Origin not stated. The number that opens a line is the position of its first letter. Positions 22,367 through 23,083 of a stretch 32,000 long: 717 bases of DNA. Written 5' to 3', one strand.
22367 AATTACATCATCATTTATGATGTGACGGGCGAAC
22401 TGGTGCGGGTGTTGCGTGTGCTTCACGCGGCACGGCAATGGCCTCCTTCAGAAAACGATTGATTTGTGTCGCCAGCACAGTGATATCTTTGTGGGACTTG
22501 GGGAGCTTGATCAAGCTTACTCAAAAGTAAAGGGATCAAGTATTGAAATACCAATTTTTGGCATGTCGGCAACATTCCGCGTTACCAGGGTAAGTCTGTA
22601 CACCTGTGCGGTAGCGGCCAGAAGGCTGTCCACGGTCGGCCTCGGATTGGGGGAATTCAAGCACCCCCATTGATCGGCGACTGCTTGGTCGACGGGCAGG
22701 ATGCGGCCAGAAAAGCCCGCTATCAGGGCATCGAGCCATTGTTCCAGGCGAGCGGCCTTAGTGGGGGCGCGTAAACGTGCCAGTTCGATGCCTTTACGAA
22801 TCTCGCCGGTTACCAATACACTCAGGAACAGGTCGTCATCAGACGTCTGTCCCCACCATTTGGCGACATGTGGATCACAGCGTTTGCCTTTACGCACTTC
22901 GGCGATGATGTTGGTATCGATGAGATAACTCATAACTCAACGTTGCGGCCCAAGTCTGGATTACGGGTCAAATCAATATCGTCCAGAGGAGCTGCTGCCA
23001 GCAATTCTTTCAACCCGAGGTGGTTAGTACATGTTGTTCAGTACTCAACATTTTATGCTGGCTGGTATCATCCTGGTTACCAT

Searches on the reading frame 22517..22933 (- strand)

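Call 7: search_protein_families(library=pfam, proteins=[window:22517-22933:-], max_evalue=0.001)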
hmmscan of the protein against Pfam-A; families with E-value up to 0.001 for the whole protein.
window:22517-22933:- (138 aa): 1 family
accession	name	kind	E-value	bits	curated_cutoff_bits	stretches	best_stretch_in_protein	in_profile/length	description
PF01850.27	PIN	-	2.6e-11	44.6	23.6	1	3-120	1-111/120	PIN domain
